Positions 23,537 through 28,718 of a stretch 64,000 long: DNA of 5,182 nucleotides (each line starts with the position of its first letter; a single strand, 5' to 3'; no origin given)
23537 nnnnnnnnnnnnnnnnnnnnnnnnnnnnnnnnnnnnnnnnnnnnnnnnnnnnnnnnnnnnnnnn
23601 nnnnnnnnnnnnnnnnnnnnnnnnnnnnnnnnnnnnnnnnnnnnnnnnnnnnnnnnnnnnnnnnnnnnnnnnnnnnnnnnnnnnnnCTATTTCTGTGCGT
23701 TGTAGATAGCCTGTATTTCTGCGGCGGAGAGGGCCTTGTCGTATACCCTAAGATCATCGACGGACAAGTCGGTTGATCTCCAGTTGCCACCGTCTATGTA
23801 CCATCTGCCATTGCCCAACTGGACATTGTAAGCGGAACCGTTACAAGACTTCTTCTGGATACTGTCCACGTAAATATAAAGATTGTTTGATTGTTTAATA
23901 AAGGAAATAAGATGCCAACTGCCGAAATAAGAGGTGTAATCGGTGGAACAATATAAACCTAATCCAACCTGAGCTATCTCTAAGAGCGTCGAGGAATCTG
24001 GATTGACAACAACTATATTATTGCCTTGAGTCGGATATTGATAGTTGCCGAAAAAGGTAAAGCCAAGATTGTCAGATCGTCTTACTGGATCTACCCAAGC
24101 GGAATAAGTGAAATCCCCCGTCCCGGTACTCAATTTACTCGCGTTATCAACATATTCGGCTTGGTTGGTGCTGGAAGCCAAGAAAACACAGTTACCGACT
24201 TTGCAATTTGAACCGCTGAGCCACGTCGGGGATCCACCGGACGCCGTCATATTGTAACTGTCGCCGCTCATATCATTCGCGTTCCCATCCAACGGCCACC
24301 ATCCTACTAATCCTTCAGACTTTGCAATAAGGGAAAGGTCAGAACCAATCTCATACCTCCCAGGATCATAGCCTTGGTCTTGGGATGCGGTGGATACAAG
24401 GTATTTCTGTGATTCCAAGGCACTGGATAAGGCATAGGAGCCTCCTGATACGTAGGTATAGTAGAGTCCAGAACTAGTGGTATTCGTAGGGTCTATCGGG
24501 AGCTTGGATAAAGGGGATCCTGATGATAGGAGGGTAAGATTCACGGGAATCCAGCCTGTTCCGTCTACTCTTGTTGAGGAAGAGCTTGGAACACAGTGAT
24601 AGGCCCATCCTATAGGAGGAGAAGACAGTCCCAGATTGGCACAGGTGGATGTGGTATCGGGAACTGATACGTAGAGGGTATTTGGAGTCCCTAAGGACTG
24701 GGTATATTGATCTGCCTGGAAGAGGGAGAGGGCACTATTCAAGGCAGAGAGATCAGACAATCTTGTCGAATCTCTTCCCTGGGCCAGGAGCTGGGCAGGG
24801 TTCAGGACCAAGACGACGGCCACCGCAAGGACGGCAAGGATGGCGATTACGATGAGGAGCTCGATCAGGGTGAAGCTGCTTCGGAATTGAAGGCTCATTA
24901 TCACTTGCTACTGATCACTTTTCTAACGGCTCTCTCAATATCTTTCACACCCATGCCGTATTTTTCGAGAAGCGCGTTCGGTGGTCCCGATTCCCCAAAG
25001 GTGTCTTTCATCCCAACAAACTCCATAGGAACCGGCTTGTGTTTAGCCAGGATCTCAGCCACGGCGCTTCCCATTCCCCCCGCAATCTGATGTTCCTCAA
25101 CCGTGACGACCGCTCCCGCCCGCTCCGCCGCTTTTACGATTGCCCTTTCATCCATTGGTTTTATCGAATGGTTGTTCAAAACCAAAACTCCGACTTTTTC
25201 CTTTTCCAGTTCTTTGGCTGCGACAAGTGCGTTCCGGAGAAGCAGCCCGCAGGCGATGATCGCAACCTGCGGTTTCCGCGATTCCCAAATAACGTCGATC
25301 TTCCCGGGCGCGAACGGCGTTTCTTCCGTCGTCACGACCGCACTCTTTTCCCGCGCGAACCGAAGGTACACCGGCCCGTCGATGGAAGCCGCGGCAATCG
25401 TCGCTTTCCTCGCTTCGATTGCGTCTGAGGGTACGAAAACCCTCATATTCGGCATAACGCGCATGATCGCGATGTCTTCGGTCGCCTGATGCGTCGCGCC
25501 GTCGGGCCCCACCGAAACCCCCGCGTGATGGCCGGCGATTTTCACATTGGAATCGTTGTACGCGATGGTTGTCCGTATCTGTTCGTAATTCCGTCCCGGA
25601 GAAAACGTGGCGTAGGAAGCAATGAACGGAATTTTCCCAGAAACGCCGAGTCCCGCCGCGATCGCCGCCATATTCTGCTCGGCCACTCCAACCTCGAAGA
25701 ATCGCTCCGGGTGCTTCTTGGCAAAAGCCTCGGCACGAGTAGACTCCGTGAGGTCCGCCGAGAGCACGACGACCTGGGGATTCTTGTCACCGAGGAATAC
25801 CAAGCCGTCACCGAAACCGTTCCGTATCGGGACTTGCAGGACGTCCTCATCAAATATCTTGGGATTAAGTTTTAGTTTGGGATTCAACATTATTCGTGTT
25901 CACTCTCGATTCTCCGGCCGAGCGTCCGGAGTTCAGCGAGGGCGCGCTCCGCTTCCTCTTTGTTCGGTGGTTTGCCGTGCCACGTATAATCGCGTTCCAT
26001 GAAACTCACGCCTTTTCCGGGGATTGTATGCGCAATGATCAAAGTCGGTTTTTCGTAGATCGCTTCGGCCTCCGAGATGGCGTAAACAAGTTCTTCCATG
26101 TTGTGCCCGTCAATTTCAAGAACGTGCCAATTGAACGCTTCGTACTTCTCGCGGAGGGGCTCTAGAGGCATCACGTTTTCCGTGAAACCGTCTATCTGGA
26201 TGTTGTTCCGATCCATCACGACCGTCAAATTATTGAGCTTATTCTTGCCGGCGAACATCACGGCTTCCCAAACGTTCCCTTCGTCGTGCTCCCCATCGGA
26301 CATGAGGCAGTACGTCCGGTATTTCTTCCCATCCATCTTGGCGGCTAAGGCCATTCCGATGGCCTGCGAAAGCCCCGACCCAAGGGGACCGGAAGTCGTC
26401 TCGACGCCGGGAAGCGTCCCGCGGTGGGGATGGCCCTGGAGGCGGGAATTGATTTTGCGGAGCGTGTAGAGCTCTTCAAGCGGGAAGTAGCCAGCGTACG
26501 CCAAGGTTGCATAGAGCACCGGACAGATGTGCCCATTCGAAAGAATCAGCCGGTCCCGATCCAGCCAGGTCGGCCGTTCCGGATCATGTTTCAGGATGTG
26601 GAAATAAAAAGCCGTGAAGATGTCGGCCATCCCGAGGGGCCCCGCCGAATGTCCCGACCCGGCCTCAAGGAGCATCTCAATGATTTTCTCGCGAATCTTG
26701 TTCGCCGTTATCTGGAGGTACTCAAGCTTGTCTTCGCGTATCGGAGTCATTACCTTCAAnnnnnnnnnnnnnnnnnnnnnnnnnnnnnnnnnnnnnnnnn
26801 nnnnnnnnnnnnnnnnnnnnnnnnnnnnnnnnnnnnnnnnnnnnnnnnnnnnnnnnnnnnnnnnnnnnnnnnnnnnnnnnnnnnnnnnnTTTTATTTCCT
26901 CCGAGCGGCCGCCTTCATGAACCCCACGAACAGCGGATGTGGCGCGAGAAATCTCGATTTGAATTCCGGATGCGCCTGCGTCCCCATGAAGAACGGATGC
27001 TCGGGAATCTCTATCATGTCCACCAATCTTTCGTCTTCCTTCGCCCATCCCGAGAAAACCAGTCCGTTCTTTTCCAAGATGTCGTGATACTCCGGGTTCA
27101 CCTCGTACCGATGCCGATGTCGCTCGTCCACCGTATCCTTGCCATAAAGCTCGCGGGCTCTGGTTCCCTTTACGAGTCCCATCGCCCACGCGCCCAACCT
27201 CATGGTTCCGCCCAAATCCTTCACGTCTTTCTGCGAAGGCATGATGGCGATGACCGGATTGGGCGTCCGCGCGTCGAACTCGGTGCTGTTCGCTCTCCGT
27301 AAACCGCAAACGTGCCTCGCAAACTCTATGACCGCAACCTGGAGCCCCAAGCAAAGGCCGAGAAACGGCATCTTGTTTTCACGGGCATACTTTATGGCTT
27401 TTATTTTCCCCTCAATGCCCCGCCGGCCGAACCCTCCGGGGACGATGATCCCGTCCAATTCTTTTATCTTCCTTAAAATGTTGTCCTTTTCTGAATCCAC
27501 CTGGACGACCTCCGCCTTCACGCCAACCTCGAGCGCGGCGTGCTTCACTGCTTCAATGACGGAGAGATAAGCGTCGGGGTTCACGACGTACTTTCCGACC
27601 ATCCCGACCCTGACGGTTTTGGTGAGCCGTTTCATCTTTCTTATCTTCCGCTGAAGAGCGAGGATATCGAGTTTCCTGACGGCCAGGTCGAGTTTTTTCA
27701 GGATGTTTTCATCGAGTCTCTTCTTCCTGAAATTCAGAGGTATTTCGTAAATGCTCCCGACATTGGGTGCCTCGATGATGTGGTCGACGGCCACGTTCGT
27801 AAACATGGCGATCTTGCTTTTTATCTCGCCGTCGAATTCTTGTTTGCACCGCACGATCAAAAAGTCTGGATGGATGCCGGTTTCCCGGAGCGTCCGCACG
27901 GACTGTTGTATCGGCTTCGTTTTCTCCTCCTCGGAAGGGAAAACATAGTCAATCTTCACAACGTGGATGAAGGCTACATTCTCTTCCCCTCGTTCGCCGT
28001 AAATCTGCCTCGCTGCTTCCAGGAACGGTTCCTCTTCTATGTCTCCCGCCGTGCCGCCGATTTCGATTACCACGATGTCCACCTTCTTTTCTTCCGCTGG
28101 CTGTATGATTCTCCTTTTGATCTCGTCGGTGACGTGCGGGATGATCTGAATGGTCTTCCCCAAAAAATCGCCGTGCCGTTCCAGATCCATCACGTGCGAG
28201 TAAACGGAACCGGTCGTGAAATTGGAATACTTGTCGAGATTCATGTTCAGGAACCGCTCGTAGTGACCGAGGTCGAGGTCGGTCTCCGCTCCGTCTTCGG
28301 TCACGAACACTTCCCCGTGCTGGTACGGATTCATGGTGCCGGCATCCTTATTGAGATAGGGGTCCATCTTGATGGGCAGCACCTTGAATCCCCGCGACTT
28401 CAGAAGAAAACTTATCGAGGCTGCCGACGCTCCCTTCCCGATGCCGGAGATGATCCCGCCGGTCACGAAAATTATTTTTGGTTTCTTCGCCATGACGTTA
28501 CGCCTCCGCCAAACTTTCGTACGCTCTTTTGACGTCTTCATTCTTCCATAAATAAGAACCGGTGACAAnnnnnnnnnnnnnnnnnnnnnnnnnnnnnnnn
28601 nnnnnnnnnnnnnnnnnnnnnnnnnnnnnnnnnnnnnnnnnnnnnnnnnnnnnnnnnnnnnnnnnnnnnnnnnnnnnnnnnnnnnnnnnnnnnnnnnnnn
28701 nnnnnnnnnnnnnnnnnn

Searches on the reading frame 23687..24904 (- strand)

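Call 85: search_protein_families(library=pfam, proteins=[window:23687-24904:-], max_evalue=0.001)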
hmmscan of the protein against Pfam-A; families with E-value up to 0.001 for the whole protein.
window:23687-24904:- (405 aa): 2 families
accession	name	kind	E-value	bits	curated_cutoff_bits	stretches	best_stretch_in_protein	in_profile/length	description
PF13385.13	Laminin_G_3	-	1.7e-13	51.4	27.6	1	251-398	6-151/151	Concanavalin A-like lectin/glucanases superfamily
PF07963.17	N_methyl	-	9.9e-06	25.4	21.2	1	10-30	6-26/27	Prokaryotic N-terminal methylation motif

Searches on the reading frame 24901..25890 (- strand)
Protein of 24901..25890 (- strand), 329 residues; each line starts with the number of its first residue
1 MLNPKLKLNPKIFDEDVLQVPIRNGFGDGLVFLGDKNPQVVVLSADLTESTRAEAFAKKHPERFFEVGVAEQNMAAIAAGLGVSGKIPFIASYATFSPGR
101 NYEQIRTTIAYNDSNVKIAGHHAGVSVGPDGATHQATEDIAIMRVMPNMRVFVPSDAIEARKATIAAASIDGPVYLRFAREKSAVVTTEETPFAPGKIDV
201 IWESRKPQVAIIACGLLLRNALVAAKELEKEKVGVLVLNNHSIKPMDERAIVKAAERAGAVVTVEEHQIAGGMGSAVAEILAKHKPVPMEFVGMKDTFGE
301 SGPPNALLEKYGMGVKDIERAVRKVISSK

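Call 85: search_protein_families(library=pfam, proteins=[window:24901-25890:-], max_evalue=0.001)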
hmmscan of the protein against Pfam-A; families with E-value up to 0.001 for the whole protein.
window:24901-25890:- (329 aa): 4 families
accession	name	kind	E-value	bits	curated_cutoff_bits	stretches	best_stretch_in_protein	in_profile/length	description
PF02779.29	Transket_pyr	-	2.5e-42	144.9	27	1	21-182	4-171/174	Transketolase, pyrimidine binding domain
PF02780.25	Transketolase_C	-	2e-26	92.7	25.9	1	204-318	7-124/124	Transketolase, C-terminal domain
PF22613.1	Transketolase_C_1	-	1.6e-06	28.7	27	1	205-313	10-112/113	Transketolase-like TK C-terminal domain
PF17147.9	PFOR_II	-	0.0002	22.1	27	1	209-292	3-89/102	Pyruvate:ferredoxin oxidoreductase core domain II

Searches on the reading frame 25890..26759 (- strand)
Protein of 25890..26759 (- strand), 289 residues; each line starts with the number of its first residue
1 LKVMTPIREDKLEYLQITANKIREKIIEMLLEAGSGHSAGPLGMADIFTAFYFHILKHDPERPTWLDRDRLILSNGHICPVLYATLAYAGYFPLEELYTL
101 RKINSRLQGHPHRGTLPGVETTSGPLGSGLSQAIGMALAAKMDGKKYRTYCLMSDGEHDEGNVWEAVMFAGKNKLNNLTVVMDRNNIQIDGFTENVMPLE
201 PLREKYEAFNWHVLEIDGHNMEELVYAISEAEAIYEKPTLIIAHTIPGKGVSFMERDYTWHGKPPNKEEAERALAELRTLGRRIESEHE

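Call 85: search_protein_families(library=pfam, proteins=[window:25890-26759:-], max_evalue=0.001)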
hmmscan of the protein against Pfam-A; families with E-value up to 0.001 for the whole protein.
window:25890-26759:- (289 aa): 3 families
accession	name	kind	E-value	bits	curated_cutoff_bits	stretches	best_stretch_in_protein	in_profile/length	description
PF00456.26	Transketolase_N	-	1.2e-63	215.6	22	1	18-271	5-269/334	Transketolase, thiamine diphosphate binding domain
PF13292.11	DXP_synthase_N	-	5.9e-13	49.1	21.2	1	7-190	10-176/274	1-deoxy-D-xylulose-5-phosphate synthase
PF00676.26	E1_dh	-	1.1e-07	31.6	22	1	119-233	96-209/300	Dehydrogenase E1 component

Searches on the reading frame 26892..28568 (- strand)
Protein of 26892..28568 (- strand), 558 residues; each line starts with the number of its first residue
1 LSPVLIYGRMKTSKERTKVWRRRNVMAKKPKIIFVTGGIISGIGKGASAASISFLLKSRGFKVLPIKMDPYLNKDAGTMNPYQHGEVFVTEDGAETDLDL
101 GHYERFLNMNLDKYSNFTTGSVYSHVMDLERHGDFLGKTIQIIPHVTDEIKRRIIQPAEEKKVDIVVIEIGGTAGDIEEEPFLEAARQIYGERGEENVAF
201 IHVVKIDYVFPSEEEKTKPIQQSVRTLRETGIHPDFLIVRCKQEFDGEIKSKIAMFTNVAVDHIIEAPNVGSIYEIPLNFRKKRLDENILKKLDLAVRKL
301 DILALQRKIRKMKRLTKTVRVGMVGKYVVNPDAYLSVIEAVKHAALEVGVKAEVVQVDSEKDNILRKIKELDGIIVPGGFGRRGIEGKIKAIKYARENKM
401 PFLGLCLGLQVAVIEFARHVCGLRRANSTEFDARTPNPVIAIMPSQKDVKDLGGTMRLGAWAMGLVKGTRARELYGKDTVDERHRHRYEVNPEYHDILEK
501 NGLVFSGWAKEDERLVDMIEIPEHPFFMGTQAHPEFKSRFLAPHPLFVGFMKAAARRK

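Call 85: search_protein_families(library=pfam, proteins=[window:26892-28568:-], max_evalue=0.001)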
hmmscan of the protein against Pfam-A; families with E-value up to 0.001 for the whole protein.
window:26892-28568:- (558 aa): 4 families
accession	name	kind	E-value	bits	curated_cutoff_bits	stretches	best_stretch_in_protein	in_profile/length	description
PF06418.20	CTP_synth_N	-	2.4e-112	375.1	26.1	1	31-295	1-265/265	CTP synthase N-terminus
PF00117.34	GATase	-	1.5e-39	136.1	22.8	1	332-552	4-189/190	Glutamine amidotransferase class-I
PF01656.29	CbiA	-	1.6e-05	25.3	25.4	1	40-301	7-54/125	CobQ/CobB/MinD/ParA nucleotide binding domain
PF07722.19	Peptidase_C26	-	8.6e-05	22.8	20.5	0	389-535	95-219/219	Peptidase C26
